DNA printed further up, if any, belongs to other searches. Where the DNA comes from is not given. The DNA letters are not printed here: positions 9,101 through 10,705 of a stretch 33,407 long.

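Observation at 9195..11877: Retron-like cassette whose third component is a DnaB-family protein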

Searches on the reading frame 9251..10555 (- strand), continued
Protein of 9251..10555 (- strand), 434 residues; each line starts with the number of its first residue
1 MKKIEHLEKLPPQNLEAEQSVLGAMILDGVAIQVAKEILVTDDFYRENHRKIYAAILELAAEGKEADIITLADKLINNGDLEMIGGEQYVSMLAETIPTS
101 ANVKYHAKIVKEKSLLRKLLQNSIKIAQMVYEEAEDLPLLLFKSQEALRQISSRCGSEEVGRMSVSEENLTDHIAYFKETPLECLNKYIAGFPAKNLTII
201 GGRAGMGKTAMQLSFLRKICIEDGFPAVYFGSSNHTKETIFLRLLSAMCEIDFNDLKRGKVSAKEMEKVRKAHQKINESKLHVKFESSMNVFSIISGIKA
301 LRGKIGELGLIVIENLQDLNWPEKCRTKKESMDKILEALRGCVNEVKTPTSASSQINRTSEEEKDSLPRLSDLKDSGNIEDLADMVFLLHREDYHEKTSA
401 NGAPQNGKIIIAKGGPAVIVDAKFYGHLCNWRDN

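Call 94: fold_search(model_id=the predicted structure, library=pdb)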
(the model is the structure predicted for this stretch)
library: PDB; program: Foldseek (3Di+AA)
matches with E <= 10: 1755; with E <= 0.001: 646
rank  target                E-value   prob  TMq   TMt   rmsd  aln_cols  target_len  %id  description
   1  2r6a_A                7.7e-32  1.00  0.52  0.54  21.2       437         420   31  Crystal Form BH1 (released 2007-11-06)
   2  8a3v_B                9.5e-32  1.00  0.56  0.55  23.5       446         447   29  Crystal structure of the Vibrio cholerae replicative helicase (VcDnaB) in complex with its loader protein (VcDciA) (released 2023-02-15)
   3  8a3v_A                1.2e-31  1.00  0.56  0.54  18.4       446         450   29  Crystal structure of the Vibrio cholerae replicative helicase (VcDnaB) in complex with its loader protein (VcDciA) (released 2023-02-15)
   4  6t66_F                4.4e-31  1.00  0.56  0.55  23.7       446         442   28  Crystal structure of the Vibrio cholerae replicative helicase (DnaB) with GDP-AlF4 (released 2021-04-28)
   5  6t66_B                4.9e-31  1.00  0.57  0.56  23.6       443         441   28  Crystal structure of the Vibrio cholerae replicative helicase (DnaB) with GDP-AlF4 (released 2021-04-28)
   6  7qxm_D                1.0e-30  1.00  0.57  0.56  17.4       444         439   28  Crystal structure of the Vibrio cholerae replicative helicase (DnaB) (released 2022-05-25)
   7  6t66_A                1.1e-30  1.00  0.56  0.55  17.9       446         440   27  Crystal structure of the Vibrio cholerae replicative helicase (DnaB) with GDP-AlF4 (released 2021-04-28)
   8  9oa1_D                1.2e-30  1.00  0.57  0.55  23.7       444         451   27  Ecoli DnaB helicase and Phage Lambda loader P with ADP-Mg in a 6:5 stoichiometry ratio. (released 2025-07-16)
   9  7qxm_B                1.2e-30  1.00  0.57  0.56  17.7       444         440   28  Crystal structure of the Vibrio cholerae replicative helicase (DnaB) (released 2022-05-25)
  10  7qxm_E                1.4e-30  1.00  0.54  0.53  23.1       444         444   29  Crystal structure of the Vibrio cholerae replicative helicase (DnaB) (released 2022-05-25)
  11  2r6e_A                2.8e-30  1.00  0.53  0.59  23.2       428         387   31  Crystal Form B2 (released 2007-11-06)
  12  7qxm_C                3.0e-30  1.00  0.55  0.54  23.2       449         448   28  Crystal structure of the Vibrio cholerae replicative helicase (DnaB) (released 2022-05-25)
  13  9oa1_B                3.1e-30  1.00  0.56  0.54  23.7       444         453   28  Ecoli DnaB helicase and Phage Lambda loader P with ADP-Mg in a 6:5 stoichiometry ratio. (released 2025-07-16)
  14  7t20_B                1.2e-29  1.00  0.57  0.55  23.5       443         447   27  E. coli DnaB bound to ssDNA and AMPPNP (released 2022-12-14)
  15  4esv_C                1.5e-29  1.00  0.58  0.58  23.8       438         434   32  A New Twist on the Translocation Mechanism of Helicases from the Structure of DnaB with its Substrates (released 2012-10-24)
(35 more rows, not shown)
